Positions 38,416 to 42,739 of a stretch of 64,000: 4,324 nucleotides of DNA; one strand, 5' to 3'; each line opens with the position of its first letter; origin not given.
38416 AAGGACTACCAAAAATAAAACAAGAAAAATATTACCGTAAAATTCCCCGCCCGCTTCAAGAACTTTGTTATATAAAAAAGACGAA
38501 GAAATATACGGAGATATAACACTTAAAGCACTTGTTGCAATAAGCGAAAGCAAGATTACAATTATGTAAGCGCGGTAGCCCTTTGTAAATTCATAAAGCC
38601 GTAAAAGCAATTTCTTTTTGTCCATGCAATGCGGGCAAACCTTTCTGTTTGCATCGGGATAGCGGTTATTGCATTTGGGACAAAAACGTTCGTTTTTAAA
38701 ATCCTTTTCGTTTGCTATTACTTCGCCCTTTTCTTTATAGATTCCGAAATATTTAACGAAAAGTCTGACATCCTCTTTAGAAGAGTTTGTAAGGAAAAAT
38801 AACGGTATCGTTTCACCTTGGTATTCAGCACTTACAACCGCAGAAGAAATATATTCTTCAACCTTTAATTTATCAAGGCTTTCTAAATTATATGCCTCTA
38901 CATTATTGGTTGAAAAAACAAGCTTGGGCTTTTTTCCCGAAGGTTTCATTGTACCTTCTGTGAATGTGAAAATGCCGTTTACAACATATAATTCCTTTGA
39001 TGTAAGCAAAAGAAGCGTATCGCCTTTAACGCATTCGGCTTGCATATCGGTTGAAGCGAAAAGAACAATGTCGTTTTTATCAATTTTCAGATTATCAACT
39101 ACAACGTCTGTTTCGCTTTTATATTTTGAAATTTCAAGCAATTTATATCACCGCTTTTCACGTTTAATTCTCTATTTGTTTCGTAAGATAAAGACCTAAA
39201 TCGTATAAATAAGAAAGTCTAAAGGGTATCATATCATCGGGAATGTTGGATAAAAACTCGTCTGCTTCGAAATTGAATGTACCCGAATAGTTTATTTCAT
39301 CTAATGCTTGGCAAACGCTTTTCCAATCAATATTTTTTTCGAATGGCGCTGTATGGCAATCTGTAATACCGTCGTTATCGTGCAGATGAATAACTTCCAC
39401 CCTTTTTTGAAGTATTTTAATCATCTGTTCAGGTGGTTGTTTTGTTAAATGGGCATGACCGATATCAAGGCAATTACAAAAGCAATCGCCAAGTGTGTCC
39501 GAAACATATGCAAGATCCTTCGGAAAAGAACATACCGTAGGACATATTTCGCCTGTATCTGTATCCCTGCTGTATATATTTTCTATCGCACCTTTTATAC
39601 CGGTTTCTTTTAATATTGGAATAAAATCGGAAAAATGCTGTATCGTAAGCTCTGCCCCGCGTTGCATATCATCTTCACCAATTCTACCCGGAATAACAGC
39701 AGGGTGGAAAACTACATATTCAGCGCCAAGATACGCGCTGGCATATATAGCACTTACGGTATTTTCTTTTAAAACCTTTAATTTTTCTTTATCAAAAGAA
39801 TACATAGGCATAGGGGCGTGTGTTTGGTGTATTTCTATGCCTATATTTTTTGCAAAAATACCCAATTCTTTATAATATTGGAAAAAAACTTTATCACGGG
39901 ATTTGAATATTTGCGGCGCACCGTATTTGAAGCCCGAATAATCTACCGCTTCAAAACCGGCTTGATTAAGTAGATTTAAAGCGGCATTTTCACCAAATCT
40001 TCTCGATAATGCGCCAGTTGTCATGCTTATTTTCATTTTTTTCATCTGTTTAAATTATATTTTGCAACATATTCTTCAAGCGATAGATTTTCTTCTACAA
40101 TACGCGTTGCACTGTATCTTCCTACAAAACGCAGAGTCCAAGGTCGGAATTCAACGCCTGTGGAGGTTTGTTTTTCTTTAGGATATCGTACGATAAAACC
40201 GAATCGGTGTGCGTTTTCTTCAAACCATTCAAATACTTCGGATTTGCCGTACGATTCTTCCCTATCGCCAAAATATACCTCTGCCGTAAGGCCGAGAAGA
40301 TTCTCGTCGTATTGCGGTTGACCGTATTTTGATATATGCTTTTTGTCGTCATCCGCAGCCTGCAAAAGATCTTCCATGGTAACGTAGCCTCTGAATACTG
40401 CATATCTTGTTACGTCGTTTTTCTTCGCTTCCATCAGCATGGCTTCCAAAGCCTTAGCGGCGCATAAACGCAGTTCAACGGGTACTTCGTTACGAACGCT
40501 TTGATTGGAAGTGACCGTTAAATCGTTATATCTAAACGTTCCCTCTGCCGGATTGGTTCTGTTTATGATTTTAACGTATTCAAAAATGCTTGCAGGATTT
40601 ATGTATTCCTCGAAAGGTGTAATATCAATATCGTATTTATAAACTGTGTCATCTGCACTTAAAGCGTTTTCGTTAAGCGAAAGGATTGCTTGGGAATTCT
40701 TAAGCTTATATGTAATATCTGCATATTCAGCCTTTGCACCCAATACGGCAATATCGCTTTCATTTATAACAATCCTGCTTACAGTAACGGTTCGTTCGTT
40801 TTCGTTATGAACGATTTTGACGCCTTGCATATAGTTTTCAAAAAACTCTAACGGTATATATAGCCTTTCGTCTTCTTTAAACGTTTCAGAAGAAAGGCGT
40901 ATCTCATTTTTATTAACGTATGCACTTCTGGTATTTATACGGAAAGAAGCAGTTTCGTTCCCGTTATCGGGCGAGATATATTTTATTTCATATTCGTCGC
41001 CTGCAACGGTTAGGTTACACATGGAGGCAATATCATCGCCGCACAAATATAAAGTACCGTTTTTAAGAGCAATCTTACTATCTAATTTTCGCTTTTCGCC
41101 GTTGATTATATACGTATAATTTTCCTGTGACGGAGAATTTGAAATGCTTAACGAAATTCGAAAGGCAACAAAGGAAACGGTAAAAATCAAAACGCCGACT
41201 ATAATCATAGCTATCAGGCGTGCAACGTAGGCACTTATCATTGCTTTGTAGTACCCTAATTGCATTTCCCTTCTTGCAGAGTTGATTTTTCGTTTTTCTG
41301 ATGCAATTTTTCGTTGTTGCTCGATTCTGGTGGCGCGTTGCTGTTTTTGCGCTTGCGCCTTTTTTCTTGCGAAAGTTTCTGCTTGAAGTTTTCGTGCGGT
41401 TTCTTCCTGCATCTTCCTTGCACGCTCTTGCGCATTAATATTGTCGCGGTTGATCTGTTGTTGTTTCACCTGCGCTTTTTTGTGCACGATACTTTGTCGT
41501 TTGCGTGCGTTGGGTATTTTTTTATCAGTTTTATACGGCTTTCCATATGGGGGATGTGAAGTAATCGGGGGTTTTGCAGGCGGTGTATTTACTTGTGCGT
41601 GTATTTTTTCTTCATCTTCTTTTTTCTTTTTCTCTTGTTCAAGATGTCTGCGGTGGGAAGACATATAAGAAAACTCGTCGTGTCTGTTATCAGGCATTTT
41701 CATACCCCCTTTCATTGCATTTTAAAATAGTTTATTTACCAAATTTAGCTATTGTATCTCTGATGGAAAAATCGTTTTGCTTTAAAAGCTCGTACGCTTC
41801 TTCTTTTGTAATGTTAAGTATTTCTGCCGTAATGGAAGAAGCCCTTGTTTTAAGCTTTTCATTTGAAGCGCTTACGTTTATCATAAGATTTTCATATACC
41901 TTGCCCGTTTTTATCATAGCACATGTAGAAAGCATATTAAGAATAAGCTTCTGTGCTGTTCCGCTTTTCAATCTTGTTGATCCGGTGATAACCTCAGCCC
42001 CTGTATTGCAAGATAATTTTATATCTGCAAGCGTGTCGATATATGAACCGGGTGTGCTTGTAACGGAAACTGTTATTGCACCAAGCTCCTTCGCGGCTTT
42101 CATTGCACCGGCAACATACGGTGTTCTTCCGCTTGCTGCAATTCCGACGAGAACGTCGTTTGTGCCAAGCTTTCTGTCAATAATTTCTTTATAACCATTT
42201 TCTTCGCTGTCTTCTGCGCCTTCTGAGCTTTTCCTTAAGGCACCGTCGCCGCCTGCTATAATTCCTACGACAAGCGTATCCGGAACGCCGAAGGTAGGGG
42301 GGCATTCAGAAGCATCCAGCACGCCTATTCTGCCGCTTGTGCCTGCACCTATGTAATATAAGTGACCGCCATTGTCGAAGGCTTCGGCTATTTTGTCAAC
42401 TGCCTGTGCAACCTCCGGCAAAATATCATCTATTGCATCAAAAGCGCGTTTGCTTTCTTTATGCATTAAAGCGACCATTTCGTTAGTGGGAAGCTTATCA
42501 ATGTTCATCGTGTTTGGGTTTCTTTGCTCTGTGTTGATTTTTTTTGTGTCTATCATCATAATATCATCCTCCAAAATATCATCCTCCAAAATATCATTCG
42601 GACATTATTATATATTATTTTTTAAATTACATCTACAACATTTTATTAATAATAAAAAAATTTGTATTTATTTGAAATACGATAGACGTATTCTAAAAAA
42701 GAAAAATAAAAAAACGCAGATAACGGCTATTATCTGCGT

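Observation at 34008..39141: Translationally coupled ABC exporter pair with zinc-ribbon N-terminal domains and an intercalated 184-aa soluble protein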

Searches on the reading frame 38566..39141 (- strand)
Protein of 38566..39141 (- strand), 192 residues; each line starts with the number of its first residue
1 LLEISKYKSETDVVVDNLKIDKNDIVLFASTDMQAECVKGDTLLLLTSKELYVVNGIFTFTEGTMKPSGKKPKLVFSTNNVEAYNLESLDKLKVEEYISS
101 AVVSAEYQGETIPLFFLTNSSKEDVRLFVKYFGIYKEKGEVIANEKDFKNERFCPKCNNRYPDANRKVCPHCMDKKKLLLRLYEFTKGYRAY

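Call 14: search_solved_structures(query=window:38578-39141:-, max_evalue=10, show_alignments=2)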
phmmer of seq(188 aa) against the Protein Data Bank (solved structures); distinct sequences matched with E-value up to 10: 10.
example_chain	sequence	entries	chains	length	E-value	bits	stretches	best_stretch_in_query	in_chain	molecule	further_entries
3mps_A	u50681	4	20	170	0.52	13.4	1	92-177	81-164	Rubrerythrin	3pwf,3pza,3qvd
1nnq_A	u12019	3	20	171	0.53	13.4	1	92-177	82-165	Rubrerythrin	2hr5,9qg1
9f91_I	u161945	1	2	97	0.83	12.7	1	87-149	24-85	Designed single epitope Respiratory Syncytial Virus immunogen in complex with RSV90 fab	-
9s6d_A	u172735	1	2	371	0.99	12.5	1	57-123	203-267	Clathrin heavy chain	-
9ex5_A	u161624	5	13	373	1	12.5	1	57-123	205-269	Clathrin heavy chain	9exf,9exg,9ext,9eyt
3iay_A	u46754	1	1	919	1.1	12.3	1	82-165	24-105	DNA polymerase delta catalytic subunit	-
7r21_P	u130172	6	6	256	1.4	11.9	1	64-136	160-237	Type I-A CRISPR-associated protein Cas5 | Cas5a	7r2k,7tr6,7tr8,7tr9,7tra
2e4l_A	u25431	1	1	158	2.2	11.4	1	5-67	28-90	Ribonuclease HI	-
2zqb_A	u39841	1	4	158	2.2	11.4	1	4-68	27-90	Ribonuclease HI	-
5trb_A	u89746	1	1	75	7.1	9.7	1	141-172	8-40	E3 ubiquitin-protein ligase BRE1A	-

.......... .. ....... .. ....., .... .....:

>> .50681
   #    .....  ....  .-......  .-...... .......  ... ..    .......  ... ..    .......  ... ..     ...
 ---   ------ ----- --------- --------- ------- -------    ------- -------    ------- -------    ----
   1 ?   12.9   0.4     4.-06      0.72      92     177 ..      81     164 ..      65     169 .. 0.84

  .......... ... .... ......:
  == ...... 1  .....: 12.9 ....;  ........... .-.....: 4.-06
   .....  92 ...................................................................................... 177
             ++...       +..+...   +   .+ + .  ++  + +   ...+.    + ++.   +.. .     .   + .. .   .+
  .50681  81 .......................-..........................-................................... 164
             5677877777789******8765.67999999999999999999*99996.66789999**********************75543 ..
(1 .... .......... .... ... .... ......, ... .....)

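Call 31: find_homologous_proteins(query=window:38566-39141:-, max_evalue=0.001)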
Query seq(192 aa) (192 aa): 1 proteins with E <= 0.001 among 121 candidates.
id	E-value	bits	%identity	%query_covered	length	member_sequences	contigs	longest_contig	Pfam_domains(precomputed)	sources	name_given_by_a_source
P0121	1.2e-73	265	58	100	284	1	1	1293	-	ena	-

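Call 43: search_protein_representatives(protein=window:38587-39141:-)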
Query: 185 residues. Proteins with E-value up to 0.001 (for the whole library): 121; up to 1e-10: 37; up to 1e-30: 3. The best 121 are listed.
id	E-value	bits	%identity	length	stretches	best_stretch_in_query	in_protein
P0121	2.1e-69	249.2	57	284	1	1-185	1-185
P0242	4.0e-36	140.8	45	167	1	1-171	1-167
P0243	5.4e-36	140.4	44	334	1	2-185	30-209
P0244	5.1e-30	120.9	43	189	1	45-183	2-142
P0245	6.7e-27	110.8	42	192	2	1-159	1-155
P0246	4.8e-24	101.5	39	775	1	22-183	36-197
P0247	1.8e-23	99.6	53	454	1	89-185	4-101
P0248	2.4e-23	99.2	40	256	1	10-183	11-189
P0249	5.3e-22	94.8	39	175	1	1-151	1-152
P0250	1.2e-21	93.6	35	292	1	1-183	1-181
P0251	1.1e-20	90.5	36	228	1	17-182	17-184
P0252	4.1e-20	88.7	35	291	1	19-182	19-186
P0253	5.2e-20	88.3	38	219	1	1-156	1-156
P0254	5.7e-20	88.2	33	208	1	23-183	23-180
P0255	2.7e-17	79.5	37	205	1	17-182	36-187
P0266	2.5e-12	63.3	31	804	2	152-185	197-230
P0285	2.0e-09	53.9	29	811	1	72-183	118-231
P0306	3.3e-07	46.6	33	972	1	80-182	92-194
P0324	4.8e-06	42.9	29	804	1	82-183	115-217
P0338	8.4e-05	38.8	34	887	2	139-183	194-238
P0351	3.2e-04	37.0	36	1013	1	89-185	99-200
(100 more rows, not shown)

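Call 47: search_protein_families(library=pfam, alignment_id=A3, max_evalue=1)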
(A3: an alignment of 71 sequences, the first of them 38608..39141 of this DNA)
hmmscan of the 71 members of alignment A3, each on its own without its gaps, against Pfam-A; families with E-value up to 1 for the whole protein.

A. member 1, window:38608-39141:- (178 aa): 5 families
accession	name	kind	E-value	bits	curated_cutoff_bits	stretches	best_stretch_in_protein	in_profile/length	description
PF23475.1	zf-Tbcl_FmdE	-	0.0086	16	23.2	1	153-174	9-30/35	FmdE treble clef zinc finger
PF12773.13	DZR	-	0.03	14.9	27.3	1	150-173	11-31/45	Double zinc ribbon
PF18912.6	DZR_2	-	0.056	13.7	27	1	149-172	19-42/56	Double zinc ribbon domain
PF13240.11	Zn_Ribbon_1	-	0.061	13.6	25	1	153-172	1-19/23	zinc-ribbon domain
PF18414.7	zf_C2H2_10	-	0.32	11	25.6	1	154-163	5-14/26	C2H2 type zinc-finger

B. families by the number of members that match (of 71 scanned): 107 families (the first 25 are shown)
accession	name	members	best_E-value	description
PF13240.11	Zn_Ribbon_1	63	4.7e-05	zinc-ribbon domain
PF12773.13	DZR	62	0.00027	Double zinc ribbon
PF13248.11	Zn_ribbon_3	48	8.7e-06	zinc-ribbon domain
PF18912.6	DZR_2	41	0.006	Double zinc ribbon domain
PF01155.25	HypA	20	6.5e-05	Hydrogenase/urease nickel incorporation, metallochaperone, hypA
PF23475.1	zf-Tbcl_FmdE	20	0.0024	FmdE treble clef zinc finger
PF12172.15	zf-ChsH2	16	0.0023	ChsH2, rubredoxin-like zinc ribbon domain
PF24460.1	DUF7575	12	0.008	Domain of unknown function (DUF7575)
PF17032.10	Zn_ribbon_15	11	0.011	zinc-ribbon family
PF18414.7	zf_C2H2_10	10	0.025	C2H2 type zinc-finger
PF07282.18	Cas12f1-like_TNB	7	0.0024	Cas12f1-like, TNB domain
PF09297.16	Zn_ribbon_NUD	6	0.085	NADH pyrophosphatase zinc ribbon domain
PF18439.7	zf_UBZ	6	0.1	Ubiquitin-Binding Zinc Finger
PF10571.15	UPF0547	5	0.0032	Uncharacterised protein family UPF0547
PF08271.17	Zn_Ribbon_TF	5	0.062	TFIIB zinc-binding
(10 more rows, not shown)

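Call 49: search_solved_structures(query=A3, max_evalue=10, show_alignments=0)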
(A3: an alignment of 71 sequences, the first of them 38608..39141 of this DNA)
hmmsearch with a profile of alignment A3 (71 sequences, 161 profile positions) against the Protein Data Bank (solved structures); distinct sequences matched with E-value up to 10: 38.
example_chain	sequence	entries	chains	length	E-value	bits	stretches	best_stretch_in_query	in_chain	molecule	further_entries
4wce_Z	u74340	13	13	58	0.0045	20.1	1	129-157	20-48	50S ribosomal protein L32 | Large ribosomal subunit protein bL32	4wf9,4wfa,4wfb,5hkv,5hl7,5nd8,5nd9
5li0_4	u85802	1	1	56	0.0077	19.3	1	129-157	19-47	50S ribosomal protein L32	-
3irb_A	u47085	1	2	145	0.0087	19.2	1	136-159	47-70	uncharacterized protein from DUF35 family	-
6esq_E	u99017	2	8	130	0.042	16.9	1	135-159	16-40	Pfam DUF35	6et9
5o60_c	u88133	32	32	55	0.072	16.2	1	112-149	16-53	50S ribosomal protein L33 1 | 50S Ribosomal Protein L33 | Large ribosomal subunit protein bL33A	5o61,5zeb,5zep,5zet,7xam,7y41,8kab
9e6q_Ag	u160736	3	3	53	0.078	16.1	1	134-159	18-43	Large ribosomal subunit protein eL40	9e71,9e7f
7s0s_d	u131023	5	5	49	0.11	15.6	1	112-148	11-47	50S ribosomal protein L33 | Large ribosomal subunit protein bL33A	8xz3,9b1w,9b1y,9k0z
5v7q_1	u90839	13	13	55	0.23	14.5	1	112-145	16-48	50S ribosomal protein L33 | 50S ribosomal protein L33 2 | Large ribosomal subunit protein bL33A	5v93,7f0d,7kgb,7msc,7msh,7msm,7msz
3d00_A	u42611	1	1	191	0.45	13.6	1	130-157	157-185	Tungsten formylmethanofuran dehydrogenase subunit E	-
7olc_Lj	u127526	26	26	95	0.52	13.4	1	124-156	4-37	Ribosomal protein L37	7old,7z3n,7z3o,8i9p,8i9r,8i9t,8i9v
1zr5_A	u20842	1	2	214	0.52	13.4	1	27-83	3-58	H2AFY protein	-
7r81_l1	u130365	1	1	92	0.64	13.1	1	125-156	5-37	Ribosomal protein L37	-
9sfa_A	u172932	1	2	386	0.82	12.7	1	114-159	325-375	Putative regulatory protein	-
6htj_A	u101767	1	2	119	0.87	12.7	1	138-158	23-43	Nucleic-acid-binding protein containing a Zn-ribbon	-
7qep_O7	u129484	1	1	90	0.91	12.6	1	123-156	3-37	60S ribosomal protein L37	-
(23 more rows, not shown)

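Call 60: search_protein_families(library=pfam, proteins=[P0306, P0351, P0338, P0285, P0266, P0324], max_evalue=0.00001)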
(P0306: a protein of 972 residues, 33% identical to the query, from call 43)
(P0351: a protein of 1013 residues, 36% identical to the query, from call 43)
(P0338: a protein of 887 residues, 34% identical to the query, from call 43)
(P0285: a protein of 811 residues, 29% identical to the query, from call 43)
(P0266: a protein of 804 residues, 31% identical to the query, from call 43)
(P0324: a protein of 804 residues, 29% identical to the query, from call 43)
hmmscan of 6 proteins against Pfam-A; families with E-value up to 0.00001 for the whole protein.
P0306 (972 aa): 3 families
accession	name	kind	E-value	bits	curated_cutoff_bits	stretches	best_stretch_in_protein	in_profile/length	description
PF00664.28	ABC_membrane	-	4.1e-39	135.3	28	1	205-491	1-274/274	ABC transporter transmembrane region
PF00005.33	ABC_tran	-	6.9e-37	127.5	25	1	553-702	1-137/137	ABC transporter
PF08909.16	DUF1854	-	2e-29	102.5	26.8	1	840-970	1-129/130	Domain of unknown function (DUF1854)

P0351 (1013 aa): 3 families
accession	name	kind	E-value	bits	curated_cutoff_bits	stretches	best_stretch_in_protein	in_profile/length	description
PF00664.28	ABC_membrane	-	6.3e-42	144.6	28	1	209-482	2-274/274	ABC transporter transmembrane region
PF08909.16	DUF1854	-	4.9e-40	136.8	26.8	1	882-1011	1-129/130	Domain of unknown function (DUF1854)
PF00005.33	ABC_tran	-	1.9e-36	126.1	25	1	544-693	1-137/137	ABC transporter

P0338 (887 aa): 3 families
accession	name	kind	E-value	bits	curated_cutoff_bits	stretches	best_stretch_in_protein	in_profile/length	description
PF00005.33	ABC_tran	-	3.4e-35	122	25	1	598-747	1-137/137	ABC transporter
PF00664.28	ABC_membrane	-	3.3e-32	112.7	28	1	249-537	2-274/274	ABC transporter transmembrane region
PF02463.25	SMC_N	-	1.4e-06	28.3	40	0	625-789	97-211/220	RecF/RecN/SMC N terminal domain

P0285 (811 aa): 2 families
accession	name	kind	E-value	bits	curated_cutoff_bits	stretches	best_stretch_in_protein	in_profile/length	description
PF00664.28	ABC_membrane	-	7.6e-39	134.5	28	1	242-517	2-274/274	ABC transporter transmembrane region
PF00005.33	ABC_tran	-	8.6e-35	120.8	25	1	579-728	1-137/137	ABC transporter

P0266 (804 aa): 3 families
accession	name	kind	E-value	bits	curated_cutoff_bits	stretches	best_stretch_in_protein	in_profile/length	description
PF00664.28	ABC_membrane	-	3.6e-36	125.7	28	1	238-512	1-274/274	ABC transporter transmembrane region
PF00005.33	ABC_tran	-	8.7e-33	114.3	25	1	574-723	1-137/137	ABC transporter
PF02463.25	SMC_N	-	2.2e-06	27.7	40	0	689-765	131-211/220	RecF/RecN/SMC N terminal domain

P0324 (804 aa): 2 families
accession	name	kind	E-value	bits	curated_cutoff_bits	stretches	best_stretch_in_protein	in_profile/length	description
PF00664.28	ABC_membrane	-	8.6e-40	137.6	28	1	237-513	11-274/274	ABC transporter transmembrane region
PF00005.33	ABC_tran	-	9.1e-34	117.4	25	1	574-723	1-137/137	ABC transporter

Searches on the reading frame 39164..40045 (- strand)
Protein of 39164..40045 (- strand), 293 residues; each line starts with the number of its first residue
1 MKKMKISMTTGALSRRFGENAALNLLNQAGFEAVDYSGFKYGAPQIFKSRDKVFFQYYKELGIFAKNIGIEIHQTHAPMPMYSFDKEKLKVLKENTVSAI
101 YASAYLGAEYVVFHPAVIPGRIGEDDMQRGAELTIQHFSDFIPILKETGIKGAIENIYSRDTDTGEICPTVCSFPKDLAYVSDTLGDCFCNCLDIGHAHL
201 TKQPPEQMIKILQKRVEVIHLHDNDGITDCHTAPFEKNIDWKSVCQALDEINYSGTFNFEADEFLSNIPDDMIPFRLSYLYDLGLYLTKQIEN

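Call 10: search_protein_families(library=pfam, proteins=[window:39164-40045:-], max_evalue=0.001)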
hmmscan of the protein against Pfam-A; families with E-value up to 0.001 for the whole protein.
window:39164-40045:- (293 aa): 1 family
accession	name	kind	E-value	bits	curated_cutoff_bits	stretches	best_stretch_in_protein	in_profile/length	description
PF01261.30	AP_endonuc_2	-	1.3e-23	84.5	31.1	1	25-261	3-229/249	Xylose isomerase-like TIM barrel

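Call 68: search_protein_families(library=ncbifam, proteins=[window:39164-40045:-], max_evalue=0.001)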
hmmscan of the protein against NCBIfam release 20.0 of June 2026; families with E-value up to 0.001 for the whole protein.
window:39164-40045:- (293 aa): 2 families
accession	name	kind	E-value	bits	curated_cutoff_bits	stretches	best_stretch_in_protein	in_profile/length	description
NF041277.1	coba_remo_CbiR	equivalog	2.6e-11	43.5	105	1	76-260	65-233/249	cobamide remodeling phosphodiesterase CbiR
TIGR04379.1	myo_inos_iolE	equivalog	0.00042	20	290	0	190-223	178-211/290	myo-inosose-2 dehydratase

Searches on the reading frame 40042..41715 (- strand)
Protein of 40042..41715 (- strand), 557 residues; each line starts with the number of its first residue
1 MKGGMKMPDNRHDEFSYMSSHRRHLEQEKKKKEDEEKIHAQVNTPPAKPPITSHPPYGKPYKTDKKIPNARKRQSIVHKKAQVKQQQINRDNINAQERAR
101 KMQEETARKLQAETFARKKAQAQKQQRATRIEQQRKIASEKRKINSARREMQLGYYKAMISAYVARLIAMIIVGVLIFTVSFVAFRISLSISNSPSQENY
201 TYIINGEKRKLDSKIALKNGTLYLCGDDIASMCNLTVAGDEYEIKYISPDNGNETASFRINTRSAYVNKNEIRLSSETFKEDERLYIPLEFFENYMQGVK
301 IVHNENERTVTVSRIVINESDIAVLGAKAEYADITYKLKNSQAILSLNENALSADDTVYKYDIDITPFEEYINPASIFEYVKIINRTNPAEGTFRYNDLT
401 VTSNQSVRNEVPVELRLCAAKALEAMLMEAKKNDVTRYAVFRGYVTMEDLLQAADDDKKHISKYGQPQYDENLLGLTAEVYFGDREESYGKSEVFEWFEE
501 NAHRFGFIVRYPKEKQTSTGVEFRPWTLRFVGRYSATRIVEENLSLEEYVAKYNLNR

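Call 10: search_protein_families(library=pfam, proteins=[window:40042-41715:-], max_evalue=0.001)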
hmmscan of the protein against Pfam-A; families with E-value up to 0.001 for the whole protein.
window:40042-41715:- (557 aa): 2 families
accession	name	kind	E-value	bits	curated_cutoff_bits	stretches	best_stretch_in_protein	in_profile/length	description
PF02557.22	VanY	-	9.7e-13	48.5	25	1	415-532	4-131/132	D-alanyl-D-alanine carboxypeptidase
PF07833.16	Cu_amine_oxidN1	-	5.9e-11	42.7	24.2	1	251-311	48-107/108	Copper amine oxidase N-terminal domain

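Call 68: search_protein_families(library=ncbifam, proteins=[window:40042-41715:-], max_evalue=0.001)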
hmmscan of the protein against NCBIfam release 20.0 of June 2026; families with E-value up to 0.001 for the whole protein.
window:40042-41715:- (557 aa): 5 families
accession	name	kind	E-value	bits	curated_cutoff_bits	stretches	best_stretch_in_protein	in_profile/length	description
NF000472.1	vanY_AFMPt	exception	7.3e-17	61.4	425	1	419-550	102-229/283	VanY-A/VanY-F/VanY-M family D-Ala-D-Ala carboxypeptidase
NF041194.1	LD_carboxy_LdcB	exception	5.9e-15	55.7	275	1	430-550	51-173/180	LD-carboxypeptidase LdcB/DacB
NF000380.1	vanXY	equivalog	7.5e-14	51.7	250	1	382-550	3-176/179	D,D-carboxypeptidase/D,D-dipeptidase VanXY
NF000473.1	vanY_BG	exception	7e-13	48.6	400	1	470-552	198-273/274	VanY-B/VanY-G family D-Ala-D-Ala carboxypeptidase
NF000149.1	vanXY_G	exception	4.1e-07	29.4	500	1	494-550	134-190/254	D-Ala-D-Ala dipeptidase/D-Ala-D-Ala carboxypeptidase VanXY-G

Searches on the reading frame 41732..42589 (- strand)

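Call 10: search_protein_families(library=pfam, proteins=[window:41732-42589:-], max_evalue=0.001)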
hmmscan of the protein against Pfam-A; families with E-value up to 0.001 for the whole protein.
window:41732-42589:- (285 aa): 5 families
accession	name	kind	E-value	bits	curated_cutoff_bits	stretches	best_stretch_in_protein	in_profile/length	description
PF22645.1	GKRP_SIS_N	-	4.8e-20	71.8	27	1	59-165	1-111/113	Glucokinase regulatory protein N-terminal SIS domain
PF13580.11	SIS_2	-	4.4e-10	40.2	27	1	57-178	18-138/138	SIS domain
PF01380.27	SIS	-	9e-09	35.7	25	1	141-220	51-128/131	SIS domain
PF22198.1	GKRP_SIS_2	-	9.2e-08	32.5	27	1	60-114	7-61/191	Glucokinase regulatory protein, second SIS domain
PF20741.3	GKRP-like_C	-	0.00023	22.1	27.7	1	233-271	1-39/100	C-terminal lid domain of glucokinase regulatory protein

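Call 68: search_protein_families(library=ncbifam, proteins=[window:41732-42589:-], max_evalue=0.001)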
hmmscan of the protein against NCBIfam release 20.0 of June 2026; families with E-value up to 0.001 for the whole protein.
window:41732-42589:- (285 aa): 14 families
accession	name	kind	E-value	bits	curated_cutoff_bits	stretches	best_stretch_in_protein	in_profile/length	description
NF003915.0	PRK05441.1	subfamily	9.3e-111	369.6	168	1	15-280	3-268/300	N-acetylmuramic acid 6-phosphate etherase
NF009222.0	PRK12570.1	subfamily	2.2e-107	358.5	255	1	9-280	4-275/307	N-acetylmuramic acid 6-phosphate etherase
TIGR00274.1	TIGR00274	equivalog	2.3e-104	348.6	302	1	19-278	2-261/291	N-acetylmuramic acid 6-phosphate etherase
TIGR01135.1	glmS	equivalog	1.3e-09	37.2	418.05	1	140-255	335-448/607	glutamine--fructose-6-phosphate transaminase (isomerizing)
NF001484.0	PRK00331.1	subfamily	2.9e-09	35.8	381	1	140-260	330-448/601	isomerizing glutamine--fructose-6-phosphate transaminase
NF002805.0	PRK02947.1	subfamily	6.4e-08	32.1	135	1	45-179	10-143/247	sugar isomerase domain-containing protein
TIGR03127.2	RuMP_HxlB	equivalog_domain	1.6e-07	31.4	160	1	135-199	64-128/178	6-phospho-3-hexuloisomerase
TIGR00441.1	gmhA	equivalog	2.2e-07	31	209.45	1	128-194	60-130/154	D-sedoheptulose 7-phosphate isomerase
NF010546.0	PRK13936.1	equivalog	3.3e-06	27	276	1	47-187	16-155/197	phosphoheptose isomerase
NF041755.1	RuMP_HxlAB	equivalog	5.5e-06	25.6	500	1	135-199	280-344/391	bifunctional 3-hexulose-6-phosphate synthase/6-phospho-3-hexuloisomerase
NF046059.1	NagB_SO3506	equivalog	1.8e-05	24.2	430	1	138-207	80-150/330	glucosamine-6-phosphate deaminase NagB-II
NF008458.0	PRK11337.1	equivalog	2.5e-05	23.4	378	1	142-203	187-248/293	MurR/RpiR family transcriptional regulator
NF001628.0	PRK00414.1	equivalog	2.7e-05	23.9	265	1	127-193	91-161/192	D-sedoheptulose 7-phosphate isomerase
NF040776.2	AlsR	equivalog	0.00092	18.2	400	0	140-199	173-232/279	transcriptional repressor AlsR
